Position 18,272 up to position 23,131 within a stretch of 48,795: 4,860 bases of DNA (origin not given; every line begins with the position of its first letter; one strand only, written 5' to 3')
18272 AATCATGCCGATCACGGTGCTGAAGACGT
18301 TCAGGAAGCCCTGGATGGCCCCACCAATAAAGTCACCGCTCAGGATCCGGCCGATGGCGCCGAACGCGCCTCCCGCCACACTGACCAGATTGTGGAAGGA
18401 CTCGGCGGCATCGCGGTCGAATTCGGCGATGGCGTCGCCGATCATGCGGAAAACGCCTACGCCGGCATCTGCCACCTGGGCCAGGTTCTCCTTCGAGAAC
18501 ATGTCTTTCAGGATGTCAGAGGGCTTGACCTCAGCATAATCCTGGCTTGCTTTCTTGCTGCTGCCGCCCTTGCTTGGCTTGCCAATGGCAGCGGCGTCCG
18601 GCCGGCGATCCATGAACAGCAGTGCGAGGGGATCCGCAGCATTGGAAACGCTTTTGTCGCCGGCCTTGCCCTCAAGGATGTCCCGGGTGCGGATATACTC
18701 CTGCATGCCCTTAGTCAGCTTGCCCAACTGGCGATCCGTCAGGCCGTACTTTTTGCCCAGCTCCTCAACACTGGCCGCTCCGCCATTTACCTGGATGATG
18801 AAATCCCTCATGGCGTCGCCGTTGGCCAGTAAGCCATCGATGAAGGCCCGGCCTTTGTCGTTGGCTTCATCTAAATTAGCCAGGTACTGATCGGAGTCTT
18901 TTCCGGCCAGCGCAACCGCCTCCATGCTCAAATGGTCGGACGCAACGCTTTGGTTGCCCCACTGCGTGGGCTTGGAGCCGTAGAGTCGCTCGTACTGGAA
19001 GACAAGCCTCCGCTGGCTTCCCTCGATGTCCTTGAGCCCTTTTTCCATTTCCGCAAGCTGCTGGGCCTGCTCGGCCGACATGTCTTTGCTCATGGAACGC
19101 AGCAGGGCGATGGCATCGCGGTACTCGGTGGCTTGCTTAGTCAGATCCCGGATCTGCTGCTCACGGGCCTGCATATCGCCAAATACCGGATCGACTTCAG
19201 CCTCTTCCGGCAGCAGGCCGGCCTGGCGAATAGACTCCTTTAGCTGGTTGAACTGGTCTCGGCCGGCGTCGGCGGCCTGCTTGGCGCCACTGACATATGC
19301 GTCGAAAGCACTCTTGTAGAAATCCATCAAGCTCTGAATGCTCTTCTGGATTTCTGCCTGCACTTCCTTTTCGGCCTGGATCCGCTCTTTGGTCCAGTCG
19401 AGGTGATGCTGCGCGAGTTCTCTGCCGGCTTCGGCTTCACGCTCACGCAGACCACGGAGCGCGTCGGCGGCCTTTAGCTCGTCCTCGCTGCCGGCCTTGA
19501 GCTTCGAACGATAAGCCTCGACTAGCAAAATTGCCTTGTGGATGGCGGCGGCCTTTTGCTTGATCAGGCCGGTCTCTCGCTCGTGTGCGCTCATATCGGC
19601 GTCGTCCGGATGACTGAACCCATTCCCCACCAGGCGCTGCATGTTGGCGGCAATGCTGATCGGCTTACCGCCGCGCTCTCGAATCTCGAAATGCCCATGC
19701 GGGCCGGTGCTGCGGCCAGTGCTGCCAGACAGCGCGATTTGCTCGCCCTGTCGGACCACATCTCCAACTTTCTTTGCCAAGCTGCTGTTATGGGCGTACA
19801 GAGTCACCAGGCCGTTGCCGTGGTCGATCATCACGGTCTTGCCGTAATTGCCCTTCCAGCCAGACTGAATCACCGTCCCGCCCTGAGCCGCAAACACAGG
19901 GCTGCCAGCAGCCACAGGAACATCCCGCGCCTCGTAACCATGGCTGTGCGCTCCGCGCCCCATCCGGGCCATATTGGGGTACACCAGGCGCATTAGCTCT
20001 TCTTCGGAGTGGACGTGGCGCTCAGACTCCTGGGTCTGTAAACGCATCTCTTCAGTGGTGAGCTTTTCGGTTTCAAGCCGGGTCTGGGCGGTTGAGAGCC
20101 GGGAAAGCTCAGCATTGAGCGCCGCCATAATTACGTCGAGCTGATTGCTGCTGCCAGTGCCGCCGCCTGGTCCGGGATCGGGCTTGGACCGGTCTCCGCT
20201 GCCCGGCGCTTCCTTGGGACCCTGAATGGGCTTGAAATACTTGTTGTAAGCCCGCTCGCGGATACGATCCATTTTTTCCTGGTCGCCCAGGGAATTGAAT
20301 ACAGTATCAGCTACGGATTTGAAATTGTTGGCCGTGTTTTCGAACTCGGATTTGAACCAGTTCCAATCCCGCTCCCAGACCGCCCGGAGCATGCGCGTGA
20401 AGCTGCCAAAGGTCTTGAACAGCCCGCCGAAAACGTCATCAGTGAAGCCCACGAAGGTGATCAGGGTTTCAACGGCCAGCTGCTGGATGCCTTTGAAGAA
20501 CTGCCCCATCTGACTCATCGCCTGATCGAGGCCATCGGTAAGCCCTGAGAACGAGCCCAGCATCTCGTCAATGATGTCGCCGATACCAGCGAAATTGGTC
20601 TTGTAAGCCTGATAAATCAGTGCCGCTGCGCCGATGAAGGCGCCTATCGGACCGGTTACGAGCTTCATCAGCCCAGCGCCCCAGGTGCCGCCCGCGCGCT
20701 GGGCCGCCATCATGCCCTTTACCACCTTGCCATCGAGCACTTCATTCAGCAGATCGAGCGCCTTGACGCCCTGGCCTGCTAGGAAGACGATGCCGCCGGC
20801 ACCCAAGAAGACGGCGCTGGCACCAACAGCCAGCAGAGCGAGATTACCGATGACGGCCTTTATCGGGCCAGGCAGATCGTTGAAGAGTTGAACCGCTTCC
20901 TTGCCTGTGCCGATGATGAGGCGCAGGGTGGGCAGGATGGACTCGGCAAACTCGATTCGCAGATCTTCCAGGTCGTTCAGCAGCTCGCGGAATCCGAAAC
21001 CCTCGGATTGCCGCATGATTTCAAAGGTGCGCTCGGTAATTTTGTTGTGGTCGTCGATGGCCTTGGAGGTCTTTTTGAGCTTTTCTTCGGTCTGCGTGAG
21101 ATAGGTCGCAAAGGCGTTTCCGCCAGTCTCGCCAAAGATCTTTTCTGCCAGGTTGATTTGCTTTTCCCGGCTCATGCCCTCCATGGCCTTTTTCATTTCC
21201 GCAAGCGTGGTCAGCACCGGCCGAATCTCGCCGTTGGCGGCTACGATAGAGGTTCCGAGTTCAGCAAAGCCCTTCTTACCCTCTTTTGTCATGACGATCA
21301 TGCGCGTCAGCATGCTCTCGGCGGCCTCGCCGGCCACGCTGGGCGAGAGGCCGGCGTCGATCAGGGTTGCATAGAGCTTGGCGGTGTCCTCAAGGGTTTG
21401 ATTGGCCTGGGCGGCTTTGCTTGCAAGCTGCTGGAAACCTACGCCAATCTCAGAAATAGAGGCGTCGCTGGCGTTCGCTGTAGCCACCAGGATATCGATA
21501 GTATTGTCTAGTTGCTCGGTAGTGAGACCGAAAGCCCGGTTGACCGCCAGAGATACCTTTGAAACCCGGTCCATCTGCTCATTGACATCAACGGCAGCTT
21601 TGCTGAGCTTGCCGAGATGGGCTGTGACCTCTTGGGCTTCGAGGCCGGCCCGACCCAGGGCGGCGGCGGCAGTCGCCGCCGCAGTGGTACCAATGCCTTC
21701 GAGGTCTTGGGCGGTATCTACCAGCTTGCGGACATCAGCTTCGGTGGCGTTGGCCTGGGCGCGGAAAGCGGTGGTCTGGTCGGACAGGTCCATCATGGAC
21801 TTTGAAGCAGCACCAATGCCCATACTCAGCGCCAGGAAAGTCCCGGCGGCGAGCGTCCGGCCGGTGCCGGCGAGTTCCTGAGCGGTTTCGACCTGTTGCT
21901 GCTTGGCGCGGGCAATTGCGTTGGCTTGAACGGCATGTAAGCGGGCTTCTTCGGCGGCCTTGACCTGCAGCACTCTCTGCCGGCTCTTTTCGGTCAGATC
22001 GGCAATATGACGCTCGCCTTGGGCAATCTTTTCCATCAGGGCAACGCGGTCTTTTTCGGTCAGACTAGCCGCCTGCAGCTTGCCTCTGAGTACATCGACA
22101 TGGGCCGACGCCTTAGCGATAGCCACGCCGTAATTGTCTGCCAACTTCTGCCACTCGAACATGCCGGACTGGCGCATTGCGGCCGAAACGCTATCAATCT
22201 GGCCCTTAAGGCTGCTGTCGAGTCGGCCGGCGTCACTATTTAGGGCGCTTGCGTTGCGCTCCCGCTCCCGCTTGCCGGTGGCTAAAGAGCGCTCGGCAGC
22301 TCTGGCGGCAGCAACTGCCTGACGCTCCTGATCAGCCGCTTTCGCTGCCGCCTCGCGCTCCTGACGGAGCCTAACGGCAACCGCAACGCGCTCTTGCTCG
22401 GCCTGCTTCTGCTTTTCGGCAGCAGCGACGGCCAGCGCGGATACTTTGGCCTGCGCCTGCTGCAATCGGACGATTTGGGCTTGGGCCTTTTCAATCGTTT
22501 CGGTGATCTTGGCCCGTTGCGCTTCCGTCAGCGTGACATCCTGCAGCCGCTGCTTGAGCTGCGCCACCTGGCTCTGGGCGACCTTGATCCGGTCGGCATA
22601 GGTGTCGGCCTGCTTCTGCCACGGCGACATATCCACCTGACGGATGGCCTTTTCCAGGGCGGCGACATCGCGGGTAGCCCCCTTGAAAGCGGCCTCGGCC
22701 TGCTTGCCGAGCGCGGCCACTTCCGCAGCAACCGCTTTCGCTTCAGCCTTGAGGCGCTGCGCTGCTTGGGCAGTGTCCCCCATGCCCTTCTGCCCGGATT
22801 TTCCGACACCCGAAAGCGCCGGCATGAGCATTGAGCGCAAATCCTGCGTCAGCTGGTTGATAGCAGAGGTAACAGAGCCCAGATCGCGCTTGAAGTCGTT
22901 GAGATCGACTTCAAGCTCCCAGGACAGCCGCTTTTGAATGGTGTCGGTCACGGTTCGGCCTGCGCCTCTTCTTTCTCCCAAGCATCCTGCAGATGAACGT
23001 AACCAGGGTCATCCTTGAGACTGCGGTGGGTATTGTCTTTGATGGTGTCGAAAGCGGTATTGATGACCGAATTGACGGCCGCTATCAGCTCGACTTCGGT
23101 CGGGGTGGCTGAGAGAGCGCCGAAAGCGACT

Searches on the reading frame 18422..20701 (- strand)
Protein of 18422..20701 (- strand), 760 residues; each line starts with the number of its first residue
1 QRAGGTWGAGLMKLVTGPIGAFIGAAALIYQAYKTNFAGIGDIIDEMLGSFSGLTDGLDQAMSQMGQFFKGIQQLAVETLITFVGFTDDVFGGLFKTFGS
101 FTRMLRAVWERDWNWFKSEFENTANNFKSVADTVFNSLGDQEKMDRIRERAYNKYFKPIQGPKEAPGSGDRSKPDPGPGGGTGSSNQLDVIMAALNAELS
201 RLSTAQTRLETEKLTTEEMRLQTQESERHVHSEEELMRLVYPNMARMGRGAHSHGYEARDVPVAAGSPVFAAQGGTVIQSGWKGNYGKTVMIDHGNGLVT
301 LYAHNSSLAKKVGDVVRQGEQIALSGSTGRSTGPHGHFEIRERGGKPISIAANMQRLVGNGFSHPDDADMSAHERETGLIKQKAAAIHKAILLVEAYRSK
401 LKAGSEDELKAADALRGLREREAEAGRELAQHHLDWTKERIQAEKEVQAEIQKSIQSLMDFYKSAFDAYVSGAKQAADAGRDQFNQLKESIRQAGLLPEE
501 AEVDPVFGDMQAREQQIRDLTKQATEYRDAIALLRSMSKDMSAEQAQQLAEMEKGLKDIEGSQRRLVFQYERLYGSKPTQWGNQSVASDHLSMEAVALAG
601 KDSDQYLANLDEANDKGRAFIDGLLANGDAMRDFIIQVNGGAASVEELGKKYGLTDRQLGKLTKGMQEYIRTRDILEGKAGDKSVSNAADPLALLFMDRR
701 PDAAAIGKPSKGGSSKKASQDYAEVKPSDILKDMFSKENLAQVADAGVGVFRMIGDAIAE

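Call 40: search_protein_families(library=phrogs, proteins=[window:18422-20701:-], max_evalue=1e-8)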
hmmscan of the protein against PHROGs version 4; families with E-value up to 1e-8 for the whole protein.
window:18422-20701:- (760 aa): 20 families
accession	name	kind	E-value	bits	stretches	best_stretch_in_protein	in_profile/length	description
phrog_16615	-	other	1e-21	78.3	1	258-354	421-517/529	peptidase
phrog_1067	-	head and packaging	6.8e-20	72.1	1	265-460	772-925/991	minor head protein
phrog_37190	-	other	1.6e-19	71.3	1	249-344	135-229/244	peptidase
phrog_10030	-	tail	6.3e-19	67.8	1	251-348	1909-2012/2105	tail length tape measure protein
phrog_6700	-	lysis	2e-18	65.8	1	251-471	2621-2838/2898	endolysin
phrog_28672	-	other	1.9e-17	64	1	258-353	290-386/397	metallo-endopeptidase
phrog_14988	-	other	5.2e-17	63.4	1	260-346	37-132/272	peptidase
phrog_7767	-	other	1.9e-16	61.4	1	253-344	18-110/194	metallo-endopeptidase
phrog_28394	-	unknown function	1.5e-12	48.4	1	260-349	207-295/303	-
phrog_880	-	lysis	5e-12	46.9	1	259-390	32-171/435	endolysin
phrog_3084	-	lysis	9.4e-12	45.7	1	264-370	35-145/468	endolysin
phrog_4070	-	tail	3.1e-11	43.2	1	261-343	630-712/989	tail length tape measure protein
phrog_9205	-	unknown function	3.9e-11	42.4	1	267-340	563-640/1144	-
phrog_21656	-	other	1.8e-10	40.5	1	240-412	621-801/1022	peptidase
phrog_167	-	tail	3.9e-10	39.1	0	256-350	1217-1291/1555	tail length tape measure protein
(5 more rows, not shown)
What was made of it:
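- Tried and rejected: PHROG 'endolysin' hit (phrog_6700) in the proteome-wide scan: traced to the M23 domain of the tape measure (call 40).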

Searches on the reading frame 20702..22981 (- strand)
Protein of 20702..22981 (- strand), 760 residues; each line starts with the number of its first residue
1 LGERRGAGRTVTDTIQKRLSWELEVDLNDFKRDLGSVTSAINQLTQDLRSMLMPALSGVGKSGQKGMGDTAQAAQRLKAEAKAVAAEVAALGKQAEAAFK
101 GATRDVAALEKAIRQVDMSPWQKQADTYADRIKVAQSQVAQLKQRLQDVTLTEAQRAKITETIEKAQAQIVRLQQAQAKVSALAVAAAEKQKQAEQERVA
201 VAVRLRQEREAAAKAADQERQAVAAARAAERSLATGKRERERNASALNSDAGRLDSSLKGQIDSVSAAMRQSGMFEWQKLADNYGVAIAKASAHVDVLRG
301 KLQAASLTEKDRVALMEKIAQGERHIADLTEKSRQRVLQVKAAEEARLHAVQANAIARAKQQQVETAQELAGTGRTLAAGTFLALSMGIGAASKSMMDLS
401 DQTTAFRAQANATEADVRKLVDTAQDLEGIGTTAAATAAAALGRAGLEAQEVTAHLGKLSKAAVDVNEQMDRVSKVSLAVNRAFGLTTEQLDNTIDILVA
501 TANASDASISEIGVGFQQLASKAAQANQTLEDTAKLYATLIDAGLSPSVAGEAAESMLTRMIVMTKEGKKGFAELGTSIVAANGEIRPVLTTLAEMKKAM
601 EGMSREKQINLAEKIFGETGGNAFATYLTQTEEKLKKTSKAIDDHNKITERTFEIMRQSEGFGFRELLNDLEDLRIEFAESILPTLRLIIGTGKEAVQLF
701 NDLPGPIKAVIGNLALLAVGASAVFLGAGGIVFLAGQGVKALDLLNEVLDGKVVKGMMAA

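Call 40: search_protein_families(library=phrogs, proteins=[window:20702-22981:-], max_evalue=1e-8)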
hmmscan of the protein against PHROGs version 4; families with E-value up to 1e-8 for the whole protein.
window:20702-22981:- (760 aa): 13 families
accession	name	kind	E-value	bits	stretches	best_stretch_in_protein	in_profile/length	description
phrog_1533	-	tail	6.8e-49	167.4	1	120-747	48-617/1688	tail length tape measure protein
phrog_4704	-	tail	1.5e-36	127.3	1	120-726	35-552/625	tail length tape measure protein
phrog_1293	-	tail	7.9e-33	114.4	1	220-742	28-545/1424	tail length tape measure protein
phrog_28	-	tail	2.3e-32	113.5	1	122-734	130-633/1228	tail length tape measure protein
phrog_167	-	tail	6.8e-30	104.6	1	129-731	66-583/1555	tail length tape measure protein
phrog_1272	-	tail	1.4e-24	87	1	315-722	159-593/1606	tail length tape measure protein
phrog_991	-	tail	2.3e-21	76.2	1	30-726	31-634/1966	tail length tape measure protein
phrog_5493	-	tail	6.9e-20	72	1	357-645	32-322/1102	tail length tape measure protein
phrog_16692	-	unknown function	1.3e-19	71.2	1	288-651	82-452/1107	-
phrog_9696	-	tail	2.5e-16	59.6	1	355-638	38-326/1415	tail length tape measure protein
phrog_19074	-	unknown function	9.8e-16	57.8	1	379-687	138-449/1384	-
phrog_5218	-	unknown function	3.8e-11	42.9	1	138-729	13-601/1599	-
phrog_10030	-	tail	1.4e-09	36.9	1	223-742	18-556/2105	tail length tape measure protein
